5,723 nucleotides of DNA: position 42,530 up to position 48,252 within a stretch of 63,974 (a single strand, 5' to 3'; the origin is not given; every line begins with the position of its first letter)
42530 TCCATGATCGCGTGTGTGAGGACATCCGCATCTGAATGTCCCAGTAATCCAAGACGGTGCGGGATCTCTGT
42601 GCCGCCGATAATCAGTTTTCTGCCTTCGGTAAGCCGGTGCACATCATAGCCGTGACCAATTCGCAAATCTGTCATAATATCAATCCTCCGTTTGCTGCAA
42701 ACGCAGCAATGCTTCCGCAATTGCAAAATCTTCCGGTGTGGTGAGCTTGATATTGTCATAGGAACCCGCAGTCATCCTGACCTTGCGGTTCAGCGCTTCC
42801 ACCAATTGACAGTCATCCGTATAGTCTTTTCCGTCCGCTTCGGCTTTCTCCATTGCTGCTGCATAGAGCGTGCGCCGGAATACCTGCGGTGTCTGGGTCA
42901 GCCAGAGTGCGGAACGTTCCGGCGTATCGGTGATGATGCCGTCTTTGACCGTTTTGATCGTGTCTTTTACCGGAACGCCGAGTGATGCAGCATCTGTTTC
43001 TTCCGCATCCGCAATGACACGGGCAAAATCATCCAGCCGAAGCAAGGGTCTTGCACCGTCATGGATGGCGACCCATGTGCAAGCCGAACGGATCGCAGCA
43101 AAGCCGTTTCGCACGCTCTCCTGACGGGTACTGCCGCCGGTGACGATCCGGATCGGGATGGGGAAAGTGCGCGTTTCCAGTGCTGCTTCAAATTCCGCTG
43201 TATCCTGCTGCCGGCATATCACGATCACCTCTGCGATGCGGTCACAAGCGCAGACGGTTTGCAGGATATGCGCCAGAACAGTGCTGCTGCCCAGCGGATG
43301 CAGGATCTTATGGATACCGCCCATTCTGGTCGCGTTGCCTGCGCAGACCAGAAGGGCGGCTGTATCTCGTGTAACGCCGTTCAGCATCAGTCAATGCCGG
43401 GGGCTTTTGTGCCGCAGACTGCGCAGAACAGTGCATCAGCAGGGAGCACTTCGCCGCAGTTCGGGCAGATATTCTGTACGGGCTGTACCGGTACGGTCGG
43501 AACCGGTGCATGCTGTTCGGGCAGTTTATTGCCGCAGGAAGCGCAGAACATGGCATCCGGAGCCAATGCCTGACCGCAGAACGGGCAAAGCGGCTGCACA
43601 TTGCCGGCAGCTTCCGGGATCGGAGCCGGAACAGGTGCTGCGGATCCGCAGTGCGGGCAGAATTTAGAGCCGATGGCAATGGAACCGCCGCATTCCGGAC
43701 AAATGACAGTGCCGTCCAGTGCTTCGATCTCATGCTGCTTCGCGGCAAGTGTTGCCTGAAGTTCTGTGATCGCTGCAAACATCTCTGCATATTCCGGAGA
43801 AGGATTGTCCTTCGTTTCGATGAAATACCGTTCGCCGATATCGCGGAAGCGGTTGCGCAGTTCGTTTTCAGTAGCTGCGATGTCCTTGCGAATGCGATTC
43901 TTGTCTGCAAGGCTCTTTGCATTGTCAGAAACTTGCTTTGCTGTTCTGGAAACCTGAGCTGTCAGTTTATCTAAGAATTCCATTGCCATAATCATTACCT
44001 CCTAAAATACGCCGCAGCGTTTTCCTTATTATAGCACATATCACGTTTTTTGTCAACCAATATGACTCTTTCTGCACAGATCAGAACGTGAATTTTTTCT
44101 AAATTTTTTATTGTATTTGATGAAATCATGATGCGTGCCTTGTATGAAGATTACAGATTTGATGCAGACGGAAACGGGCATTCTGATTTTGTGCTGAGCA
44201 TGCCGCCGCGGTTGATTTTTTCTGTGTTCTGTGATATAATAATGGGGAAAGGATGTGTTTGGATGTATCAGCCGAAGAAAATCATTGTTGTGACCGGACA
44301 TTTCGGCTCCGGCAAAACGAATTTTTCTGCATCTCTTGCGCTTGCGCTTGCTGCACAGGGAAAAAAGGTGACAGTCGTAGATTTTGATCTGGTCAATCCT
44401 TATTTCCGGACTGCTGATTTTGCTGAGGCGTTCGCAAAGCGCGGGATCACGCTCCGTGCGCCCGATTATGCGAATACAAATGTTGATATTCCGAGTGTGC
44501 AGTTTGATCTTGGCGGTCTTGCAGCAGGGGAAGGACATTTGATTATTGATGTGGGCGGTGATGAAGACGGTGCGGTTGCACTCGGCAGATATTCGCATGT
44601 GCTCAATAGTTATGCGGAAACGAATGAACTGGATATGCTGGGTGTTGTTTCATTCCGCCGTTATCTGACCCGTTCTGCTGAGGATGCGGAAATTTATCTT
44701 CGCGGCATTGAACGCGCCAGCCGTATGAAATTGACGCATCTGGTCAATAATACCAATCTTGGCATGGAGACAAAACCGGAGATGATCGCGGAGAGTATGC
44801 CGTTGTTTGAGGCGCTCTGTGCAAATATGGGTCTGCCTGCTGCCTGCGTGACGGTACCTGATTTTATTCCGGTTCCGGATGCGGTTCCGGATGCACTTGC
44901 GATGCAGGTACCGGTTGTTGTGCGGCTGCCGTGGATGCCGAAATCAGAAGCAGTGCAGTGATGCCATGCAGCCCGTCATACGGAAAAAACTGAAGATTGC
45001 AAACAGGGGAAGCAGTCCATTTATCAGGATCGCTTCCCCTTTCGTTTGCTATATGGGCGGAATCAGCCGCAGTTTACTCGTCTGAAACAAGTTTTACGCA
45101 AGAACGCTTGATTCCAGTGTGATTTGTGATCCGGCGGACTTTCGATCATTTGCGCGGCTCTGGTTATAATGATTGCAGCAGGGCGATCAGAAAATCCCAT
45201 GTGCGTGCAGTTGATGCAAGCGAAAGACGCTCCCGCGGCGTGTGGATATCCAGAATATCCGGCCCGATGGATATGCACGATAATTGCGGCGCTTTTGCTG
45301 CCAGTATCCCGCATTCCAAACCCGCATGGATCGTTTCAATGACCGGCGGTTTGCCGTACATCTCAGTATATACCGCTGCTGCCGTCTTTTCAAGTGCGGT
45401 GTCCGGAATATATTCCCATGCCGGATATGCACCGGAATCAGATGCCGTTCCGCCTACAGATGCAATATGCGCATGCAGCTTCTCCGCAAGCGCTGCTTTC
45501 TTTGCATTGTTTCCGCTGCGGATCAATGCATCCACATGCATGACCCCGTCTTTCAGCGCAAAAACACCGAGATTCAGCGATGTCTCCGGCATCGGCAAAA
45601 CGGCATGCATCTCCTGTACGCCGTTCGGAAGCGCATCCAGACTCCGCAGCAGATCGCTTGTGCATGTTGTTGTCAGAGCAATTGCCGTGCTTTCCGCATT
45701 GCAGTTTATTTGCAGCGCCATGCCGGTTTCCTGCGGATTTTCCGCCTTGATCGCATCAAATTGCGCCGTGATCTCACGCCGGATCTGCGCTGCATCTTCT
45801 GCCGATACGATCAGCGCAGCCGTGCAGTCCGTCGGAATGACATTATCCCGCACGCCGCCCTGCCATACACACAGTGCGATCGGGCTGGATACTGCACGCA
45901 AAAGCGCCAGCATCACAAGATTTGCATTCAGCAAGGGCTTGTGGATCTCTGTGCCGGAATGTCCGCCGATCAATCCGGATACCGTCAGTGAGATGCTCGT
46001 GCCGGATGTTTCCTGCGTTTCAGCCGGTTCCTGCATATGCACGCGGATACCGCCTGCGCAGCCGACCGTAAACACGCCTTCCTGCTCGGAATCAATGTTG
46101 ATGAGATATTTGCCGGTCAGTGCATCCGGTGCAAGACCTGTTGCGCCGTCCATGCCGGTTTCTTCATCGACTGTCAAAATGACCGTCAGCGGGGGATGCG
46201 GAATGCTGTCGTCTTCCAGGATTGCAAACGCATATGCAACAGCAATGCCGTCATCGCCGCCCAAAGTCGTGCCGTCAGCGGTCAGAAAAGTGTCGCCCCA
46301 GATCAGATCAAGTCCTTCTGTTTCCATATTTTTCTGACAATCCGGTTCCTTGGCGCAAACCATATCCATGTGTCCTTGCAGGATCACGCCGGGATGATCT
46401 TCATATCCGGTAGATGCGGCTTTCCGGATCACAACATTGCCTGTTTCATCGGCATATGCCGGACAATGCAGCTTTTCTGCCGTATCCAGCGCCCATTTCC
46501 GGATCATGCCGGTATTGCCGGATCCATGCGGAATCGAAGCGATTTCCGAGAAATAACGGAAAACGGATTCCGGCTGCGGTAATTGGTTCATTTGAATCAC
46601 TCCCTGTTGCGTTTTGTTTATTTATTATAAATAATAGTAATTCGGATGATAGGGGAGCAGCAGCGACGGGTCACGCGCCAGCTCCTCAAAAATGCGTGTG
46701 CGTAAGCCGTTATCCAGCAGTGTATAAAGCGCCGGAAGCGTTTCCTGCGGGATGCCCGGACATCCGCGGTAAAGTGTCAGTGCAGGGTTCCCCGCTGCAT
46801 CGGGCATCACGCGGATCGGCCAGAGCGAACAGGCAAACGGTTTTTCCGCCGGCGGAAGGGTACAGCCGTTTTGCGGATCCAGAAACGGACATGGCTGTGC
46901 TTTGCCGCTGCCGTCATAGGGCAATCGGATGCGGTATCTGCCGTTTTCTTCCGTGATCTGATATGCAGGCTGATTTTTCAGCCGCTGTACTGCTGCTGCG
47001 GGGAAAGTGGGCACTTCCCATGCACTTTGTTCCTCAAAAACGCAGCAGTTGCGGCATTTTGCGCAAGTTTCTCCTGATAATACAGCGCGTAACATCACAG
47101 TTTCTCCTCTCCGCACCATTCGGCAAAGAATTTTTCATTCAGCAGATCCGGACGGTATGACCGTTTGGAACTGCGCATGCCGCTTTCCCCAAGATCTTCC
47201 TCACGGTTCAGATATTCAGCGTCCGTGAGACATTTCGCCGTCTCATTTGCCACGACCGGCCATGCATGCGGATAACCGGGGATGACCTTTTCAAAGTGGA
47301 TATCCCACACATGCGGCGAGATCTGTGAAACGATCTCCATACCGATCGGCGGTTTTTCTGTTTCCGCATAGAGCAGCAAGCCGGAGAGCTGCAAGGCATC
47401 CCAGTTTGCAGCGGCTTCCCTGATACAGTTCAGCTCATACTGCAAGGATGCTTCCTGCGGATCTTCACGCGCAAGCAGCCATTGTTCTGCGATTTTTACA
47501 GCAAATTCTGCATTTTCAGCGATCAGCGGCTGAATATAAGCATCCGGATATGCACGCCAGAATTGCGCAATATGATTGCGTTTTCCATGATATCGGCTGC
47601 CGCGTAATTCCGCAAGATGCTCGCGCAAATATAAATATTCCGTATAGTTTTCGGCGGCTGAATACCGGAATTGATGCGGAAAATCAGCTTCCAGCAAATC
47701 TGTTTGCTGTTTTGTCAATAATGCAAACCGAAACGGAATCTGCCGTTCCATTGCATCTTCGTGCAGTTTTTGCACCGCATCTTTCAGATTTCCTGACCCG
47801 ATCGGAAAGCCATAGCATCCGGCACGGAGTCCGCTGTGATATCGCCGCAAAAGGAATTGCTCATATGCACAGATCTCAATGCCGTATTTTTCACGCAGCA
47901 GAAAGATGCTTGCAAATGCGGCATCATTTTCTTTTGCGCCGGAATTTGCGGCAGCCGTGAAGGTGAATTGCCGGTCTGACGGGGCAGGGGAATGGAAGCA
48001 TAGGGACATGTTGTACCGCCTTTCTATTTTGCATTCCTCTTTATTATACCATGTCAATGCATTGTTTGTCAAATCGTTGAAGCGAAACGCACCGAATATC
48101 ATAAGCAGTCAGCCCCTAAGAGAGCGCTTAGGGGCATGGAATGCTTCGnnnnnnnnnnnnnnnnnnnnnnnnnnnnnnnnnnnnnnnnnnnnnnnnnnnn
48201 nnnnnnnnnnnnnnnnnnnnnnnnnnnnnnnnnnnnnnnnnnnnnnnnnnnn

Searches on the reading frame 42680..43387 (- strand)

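Call 76: search_protein_families(library=pfam, proteins=[window:42680-43387:-], max_evalue=0.0001)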
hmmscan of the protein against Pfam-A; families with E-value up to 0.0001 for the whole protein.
window:42680-43387:- (235 aa): 2 families
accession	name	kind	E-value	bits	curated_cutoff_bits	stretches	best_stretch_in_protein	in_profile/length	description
PF01128.25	IspD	-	1.1e-59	202.3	27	1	11-229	3-220/221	2-C-methyl-D-erythritol 4-phosphate cytidylyltransferase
PF12804.13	NTP_transf_3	-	2.6e-10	41.1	27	1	11-174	1-137/160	MobA-like NTP transferase domain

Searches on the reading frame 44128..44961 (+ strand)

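Call 76: search_protein_families(library=pfam, proteins=[window:44128-44961:+], max_evalue=0.0001)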
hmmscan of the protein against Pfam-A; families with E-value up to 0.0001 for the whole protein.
window:44128-44961:+ (277 aa): 5 families
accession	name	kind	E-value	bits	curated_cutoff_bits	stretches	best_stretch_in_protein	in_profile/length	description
PF01656.29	CbiA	-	2.6e-07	31.1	25.4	1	52-151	1-54/125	CobQ/CobB/MinD/ParA nucleotide binding domain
PF10609.15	ParA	-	1.3e-06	28.5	27.1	1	50-91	4-45/246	NUBPL iron-transfer P-loop NTPase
PF13614.12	AAA_31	-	5.4e-05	23.6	27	1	51-87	3-39/177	AAA domain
PF02374.21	ArsA_ATPase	-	6.4e-05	22.8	24.3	1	51-87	2-38/305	Anion-transporting ATPase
PF02367.23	TsaE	-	8.1e-05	23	26.6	0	46-93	17-63/128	Threonylcarbamoyl adenosine biosynthesis protein TsaE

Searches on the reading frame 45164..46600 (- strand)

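Call 76: search_protein_families(library=pfam, proteins=[window:45164-46600:-], max_evalue=0.0001)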
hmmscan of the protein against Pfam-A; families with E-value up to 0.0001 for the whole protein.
window:45164-46600:- (478 aa): 1 family
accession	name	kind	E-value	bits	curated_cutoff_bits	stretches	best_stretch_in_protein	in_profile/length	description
PF01546.33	Peptidase_M20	-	2.2e-11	44.5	24.6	1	73-476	1-205/206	Peptidase family M20/M25/M40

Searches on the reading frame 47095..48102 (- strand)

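Call 31: search_protein_families(library=pfam, proteins=[window:47095-48102:-], max_evalue=0.001)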
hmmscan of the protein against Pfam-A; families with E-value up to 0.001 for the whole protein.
window:47095-48102:- (335 aa): 1 family
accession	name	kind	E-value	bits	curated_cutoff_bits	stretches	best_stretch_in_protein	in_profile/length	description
PF09924.15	LPG_synthase_C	-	6.1e-30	104.7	27.5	1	58-327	8-297/298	Phosphatidylglycerol lysyltransferase, C-terminal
